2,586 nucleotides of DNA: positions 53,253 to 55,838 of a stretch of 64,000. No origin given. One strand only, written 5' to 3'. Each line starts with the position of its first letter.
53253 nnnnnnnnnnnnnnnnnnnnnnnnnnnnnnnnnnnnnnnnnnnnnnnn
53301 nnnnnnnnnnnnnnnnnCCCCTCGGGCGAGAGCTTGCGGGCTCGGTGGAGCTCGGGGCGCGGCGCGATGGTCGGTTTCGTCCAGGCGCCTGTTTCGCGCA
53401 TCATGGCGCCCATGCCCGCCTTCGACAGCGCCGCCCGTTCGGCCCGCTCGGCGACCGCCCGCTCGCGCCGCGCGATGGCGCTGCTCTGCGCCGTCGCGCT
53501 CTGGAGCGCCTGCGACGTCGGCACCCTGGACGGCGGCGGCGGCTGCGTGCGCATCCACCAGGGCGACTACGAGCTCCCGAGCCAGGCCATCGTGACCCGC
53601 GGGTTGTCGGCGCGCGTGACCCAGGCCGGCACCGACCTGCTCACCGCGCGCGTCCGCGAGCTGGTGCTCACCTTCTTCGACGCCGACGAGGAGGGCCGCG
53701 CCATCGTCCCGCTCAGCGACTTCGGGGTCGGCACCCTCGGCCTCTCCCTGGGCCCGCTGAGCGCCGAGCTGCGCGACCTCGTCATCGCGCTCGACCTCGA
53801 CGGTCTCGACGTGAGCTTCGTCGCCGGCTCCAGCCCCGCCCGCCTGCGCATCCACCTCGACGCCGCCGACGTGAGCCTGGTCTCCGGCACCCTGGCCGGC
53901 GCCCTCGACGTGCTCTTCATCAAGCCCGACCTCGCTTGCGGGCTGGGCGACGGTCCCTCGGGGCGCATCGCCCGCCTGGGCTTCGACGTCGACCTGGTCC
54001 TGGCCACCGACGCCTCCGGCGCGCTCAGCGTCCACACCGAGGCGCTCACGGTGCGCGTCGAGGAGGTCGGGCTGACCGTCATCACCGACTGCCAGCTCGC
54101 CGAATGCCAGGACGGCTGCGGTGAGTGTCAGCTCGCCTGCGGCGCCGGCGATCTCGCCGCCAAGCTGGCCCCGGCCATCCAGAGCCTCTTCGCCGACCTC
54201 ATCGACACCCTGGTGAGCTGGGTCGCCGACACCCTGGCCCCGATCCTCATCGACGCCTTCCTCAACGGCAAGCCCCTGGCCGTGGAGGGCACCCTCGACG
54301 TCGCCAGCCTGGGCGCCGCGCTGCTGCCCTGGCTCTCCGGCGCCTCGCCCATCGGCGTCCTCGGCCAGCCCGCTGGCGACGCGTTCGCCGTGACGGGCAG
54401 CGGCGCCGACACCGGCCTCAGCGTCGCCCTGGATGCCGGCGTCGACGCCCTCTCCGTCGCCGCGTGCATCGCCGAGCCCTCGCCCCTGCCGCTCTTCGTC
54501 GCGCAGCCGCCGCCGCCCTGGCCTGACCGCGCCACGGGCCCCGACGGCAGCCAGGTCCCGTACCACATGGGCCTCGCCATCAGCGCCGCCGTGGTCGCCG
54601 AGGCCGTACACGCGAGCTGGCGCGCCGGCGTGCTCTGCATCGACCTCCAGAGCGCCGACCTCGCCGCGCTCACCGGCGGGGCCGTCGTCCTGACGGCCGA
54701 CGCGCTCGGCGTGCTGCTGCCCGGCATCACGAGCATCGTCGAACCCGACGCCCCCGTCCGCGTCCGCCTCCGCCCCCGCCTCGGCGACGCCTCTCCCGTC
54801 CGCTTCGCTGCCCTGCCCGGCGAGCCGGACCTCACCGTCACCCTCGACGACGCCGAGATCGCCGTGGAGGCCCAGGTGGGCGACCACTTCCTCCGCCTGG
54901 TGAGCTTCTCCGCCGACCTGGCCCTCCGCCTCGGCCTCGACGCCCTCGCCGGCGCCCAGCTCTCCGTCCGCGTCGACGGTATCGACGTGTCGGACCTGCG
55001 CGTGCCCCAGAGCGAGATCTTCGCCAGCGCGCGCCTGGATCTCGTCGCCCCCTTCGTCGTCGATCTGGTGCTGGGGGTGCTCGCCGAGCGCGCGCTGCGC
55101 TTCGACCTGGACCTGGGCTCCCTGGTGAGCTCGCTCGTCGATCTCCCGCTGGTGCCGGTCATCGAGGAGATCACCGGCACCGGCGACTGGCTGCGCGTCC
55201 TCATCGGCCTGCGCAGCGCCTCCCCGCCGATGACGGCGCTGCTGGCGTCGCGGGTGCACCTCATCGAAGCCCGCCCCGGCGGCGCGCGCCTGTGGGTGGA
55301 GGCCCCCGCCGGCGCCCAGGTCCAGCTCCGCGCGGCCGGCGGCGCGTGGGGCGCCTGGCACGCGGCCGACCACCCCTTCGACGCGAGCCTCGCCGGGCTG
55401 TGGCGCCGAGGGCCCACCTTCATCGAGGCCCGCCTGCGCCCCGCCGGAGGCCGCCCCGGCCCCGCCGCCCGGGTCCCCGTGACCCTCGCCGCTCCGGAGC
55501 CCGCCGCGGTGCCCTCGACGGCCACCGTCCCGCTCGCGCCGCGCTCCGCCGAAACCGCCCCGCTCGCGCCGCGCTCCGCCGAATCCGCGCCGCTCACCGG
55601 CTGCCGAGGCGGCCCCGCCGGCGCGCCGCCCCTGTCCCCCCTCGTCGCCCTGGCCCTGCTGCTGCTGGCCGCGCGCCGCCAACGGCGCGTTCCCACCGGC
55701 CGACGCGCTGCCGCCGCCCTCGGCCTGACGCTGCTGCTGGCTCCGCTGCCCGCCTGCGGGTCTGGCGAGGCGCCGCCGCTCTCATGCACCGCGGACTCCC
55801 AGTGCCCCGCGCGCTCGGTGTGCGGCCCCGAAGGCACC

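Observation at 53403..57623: A MYXO-CTERM-like sorting tail and a fresh lipoprotein signal peptide lie in the middle of one 1400-codon open frame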

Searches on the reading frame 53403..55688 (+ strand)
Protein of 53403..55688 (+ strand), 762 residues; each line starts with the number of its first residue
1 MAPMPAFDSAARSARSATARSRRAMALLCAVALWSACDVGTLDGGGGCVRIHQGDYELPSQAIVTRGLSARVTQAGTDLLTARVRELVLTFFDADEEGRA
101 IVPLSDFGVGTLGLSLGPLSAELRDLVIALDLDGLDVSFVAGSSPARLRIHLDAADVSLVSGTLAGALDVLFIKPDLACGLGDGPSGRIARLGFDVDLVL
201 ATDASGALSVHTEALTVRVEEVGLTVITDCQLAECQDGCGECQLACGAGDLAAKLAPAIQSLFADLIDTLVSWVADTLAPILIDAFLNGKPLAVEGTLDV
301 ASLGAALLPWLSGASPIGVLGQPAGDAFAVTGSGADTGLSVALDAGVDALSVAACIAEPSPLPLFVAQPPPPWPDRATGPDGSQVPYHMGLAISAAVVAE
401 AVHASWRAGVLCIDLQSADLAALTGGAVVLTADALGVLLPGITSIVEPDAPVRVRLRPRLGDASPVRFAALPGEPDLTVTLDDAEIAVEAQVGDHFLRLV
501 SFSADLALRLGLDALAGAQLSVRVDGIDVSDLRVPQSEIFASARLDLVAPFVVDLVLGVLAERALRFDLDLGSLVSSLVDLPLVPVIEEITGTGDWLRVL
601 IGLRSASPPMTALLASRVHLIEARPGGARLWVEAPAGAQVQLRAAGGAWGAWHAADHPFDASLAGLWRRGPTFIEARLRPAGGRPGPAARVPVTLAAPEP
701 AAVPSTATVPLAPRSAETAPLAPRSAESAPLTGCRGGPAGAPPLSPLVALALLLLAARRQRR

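Call 5: search_protein_families(library=ncbifam, proteins=[window:53403-55688:+], max_evalue=1)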
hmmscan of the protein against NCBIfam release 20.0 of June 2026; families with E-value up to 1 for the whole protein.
window:53403-55688:+ (762 aa): 0 families

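Call 6: search_protein_families(library=pfam, proteins=[window:53403-55688:+], max_evalue=1)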
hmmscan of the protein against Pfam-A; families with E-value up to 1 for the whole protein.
window:53403-55688:+ (762 aa): 0 families

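Call 62: predict_structure(alignment_id=A4)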
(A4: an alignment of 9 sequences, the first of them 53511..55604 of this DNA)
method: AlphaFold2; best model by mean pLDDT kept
length: 698 residues; sequences in the alignment: 9
mean_pLDDT: 61.8   pTM: 0.40
mean pLDDT of the five models: 61.8, 60.6, 59.9, 59.6, 57.7
residues with pLDDT >= 90: 5; 70-90: 284; 50-70: 225; < 50: 184
segments of 3 or more residues with pLDDT < 50: 1-37, 248-318, 320-326, 527-543, 571-575, 633-635, 661-698
pLDDT, mean of each block of 10 residues (from residue 1): 32 45 27 44 77 84 81 63 68 87 72 87 79 54 74 86 64 74 79 58 56 60 80 82 58 33 28 28 25 29 26 33 51 67 67 63 61 64 61 72 75 81 70 66 81 79 81 72 63 75 58 72 53 45 55 73 68 53 73 82 79 77 72 61 76 63 36 32 35 35
secondary structure, 60 per line:
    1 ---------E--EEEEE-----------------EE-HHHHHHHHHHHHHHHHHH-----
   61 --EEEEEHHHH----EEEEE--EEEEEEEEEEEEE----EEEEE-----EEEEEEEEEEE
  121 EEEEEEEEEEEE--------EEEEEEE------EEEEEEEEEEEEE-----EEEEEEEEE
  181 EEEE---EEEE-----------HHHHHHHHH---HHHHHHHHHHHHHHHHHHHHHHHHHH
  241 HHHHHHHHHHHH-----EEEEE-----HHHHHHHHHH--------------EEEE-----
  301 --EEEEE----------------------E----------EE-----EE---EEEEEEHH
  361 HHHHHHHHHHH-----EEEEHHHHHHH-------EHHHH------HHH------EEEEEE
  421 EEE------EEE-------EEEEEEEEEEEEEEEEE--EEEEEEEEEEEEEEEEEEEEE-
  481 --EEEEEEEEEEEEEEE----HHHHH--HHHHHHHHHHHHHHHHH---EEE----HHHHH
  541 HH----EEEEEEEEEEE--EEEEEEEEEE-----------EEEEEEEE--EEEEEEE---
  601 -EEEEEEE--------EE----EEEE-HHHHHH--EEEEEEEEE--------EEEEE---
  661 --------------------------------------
elements in order (helices of 4 or more, strands of 3 or more residues): E13-17 H38-55 E63-67 H68-71 E76-80 E83-95 E100-104 E110-132 E141-147 E154-166 E172-184 E188-191 H203-211 H215-252 E258-262 H268-277 E292-295 E303-307 E353-358 H359-371 E377-380 H381-387 H396-399 E415-423 E430-432 E440-456 E459-479 E483-497 H502-506 H509-525 E529-531 H536-542 E547-557 E560-569 E581-588 E591-597 E602-608 E623-626 H628-633 E636-644 E653-657

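Call 67: fold_search(model_id=the predicted structure, library=pdb)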
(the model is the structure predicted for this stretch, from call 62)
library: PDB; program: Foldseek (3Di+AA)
matches with E <= 10: 838; with E <= 0.001: 17
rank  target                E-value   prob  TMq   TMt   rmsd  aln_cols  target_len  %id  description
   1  1ewf                  2.4e-15  1.00  0.25  0.36  21.9       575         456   12  THE 1.7 ANGSTROM CRYSTAL STRUCTURE OF BPI (released 2000-06-21)
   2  1bp1                  1.2e-14  1.00  0.25  0.35  21.3       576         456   12  CRYSTAL STRUCTURE OF BPI, THE HUMAN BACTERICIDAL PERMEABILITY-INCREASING PROTEIN (released 1997-09-04)
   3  2obd_A                8.6e-14  1.00  0.24  0.33  17.6       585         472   13  Crystal Structure of Cholesteryl Ester Transfer Protein (released 2007-01-23)
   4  4m4d_B                1.3e-13  1.00  0.21  0.31  23.2       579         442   13  Crystal structure of lipopolysaccharide binding protein (released 2013-10-30)
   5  4m4d_A                2.7e-12  1.00  0.22  0.32  23.1       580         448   14  Crystal structure of lipopolysaccharide binding protein (released 2013-10-30)
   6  5wix                  3.8e-06  0.99  0.15  0.22  21.9       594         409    9  Crystal structure of P47 of Clostridium botulinum E1 (released 2017-10-25)
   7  3a1z_A                4.4e-05  1.00  0.17  0.44   7.1       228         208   10  Crystal structure of juvenile hormone binding protein from silkworm (released 2010-04-28)
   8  6ekt                  8.2e-05  0.84  0.13  0.18  22.0       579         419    9  Structure of P47 from Clostridium botulinum A2 (released 2017-10-25)
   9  3a1z_D                1.1e-04  1.00  0.19  0.49   6.4       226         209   11  Crystal structure of juvenile hormone binding protein from silkworm (released 2010-04-28)
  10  3aos_A                1.2e-04  1.00  0.21  0.51   6.5       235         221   11  Crystal structure of juvenile hormone binding protein from silkworm in complex with JH II (released 2011-10-12)
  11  2rck_A                1.6e-04  1.00  0.20  0.50   9.6       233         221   11  Crystal structure of juvenile hormone binding protein from Galleria mellonella hemolymph (released 2008-03-04)
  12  8fbf_B                2.0e-04  0.92  0.15  0.14  28.3       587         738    6  Crystal structure of OrfX2 from Clostridium botulinum E1 (released 2022-12-21)
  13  3aos_B                2.4e-04  1.00  0.20  0.51   7.1       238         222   12  Crystal structure of juvenile hormone binding protein from silkworm in complex with JH II (released 2011-10-12)
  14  2rqf_MODEL_1_A        2.5e-04  1.00  0.20  0.47  10.3       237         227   13  Solution structure of juvenile hormone binding protein from silkworm in complex with JH III (released 2010-05-05)
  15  8fbf_A                2.9e-04  0.91  0.15  0.14  28.1       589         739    6  Crystal structure of OrfX2 from Clostridium botulinum E1 (released 2022-12-21)
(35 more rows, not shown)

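Call 76: find_homologous_proteins(query=A4, max_evalue=1e-10)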
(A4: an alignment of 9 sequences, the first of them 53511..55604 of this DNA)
Query A4 (9 sequences) (698 aa, profile of the alignment): 7 proteins with E <= 1e-10 among 8000 candidates.
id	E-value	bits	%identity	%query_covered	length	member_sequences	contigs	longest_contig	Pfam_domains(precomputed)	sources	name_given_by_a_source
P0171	1.2e-282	958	75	95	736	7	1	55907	-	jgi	jgi:hypothetical protein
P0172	2.6e-261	887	44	95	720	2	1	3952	-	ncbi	-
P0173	5.1e-247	840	44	98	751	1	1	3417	-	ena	-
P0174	1.8e-229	782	45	82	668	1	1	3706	-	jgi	-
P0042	1.4e-207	710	47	80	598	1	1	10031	-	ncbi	-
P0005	6.7e-109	383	74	43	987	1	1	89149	-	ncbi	ncbi:MAG: hypothetical protein R3F39_13720 [Myxococcota bacterium]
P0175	9.6e-92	327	31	78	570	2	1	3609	-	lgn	-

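Call 77: find_encoding_contigs(protein=P0171, flank=6000, max_places=2)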
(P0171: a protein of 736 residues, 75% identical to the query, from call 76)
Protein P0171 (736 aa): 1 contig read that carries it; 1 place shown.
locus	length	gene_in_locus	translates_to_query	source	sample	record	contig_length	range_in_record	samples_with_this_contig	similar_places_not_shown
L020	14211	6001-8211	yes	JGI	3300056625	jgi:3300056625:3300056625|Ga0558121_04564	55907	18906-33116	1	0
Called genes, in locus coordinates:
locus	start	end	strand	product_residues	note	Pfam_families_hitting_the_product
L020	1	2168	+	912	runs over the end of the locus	PF13191:AAA_16, PF13401:AAA_22 (faint), PF07719:TPR_2 (faint), PF13374:TPR_10 (faint), PF17874:TPR_MalT, PF13424:TPR_12, PF17874:TPR_MalT, PF13424:TPR_12, +3 more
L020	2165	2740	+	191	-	-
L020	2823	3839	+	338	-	PF00561:Abhydrolase_1, PF12697:Abhydrolase_6, PF12146:Hydrolase_4 (weak)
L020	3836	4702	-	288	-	-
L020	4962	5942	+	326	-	PF16697:Yop-YscD_cpl, PF00498:FHA, PF00990:GGDEF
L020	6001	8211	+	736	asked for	-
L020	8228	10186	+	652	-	-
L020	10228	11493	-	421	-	PF01435:Peptidase_M48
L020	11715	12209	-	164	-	-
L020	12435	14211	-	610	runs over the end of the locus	-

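Call 84: search_solved_structures(query=A4, max_evalue=1)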
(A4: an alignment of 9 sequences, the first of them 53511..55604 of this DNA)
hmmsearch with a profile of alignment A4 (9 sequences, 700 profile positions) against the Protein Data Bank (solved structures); distinct sequences matched with E-value up to 1: 0.
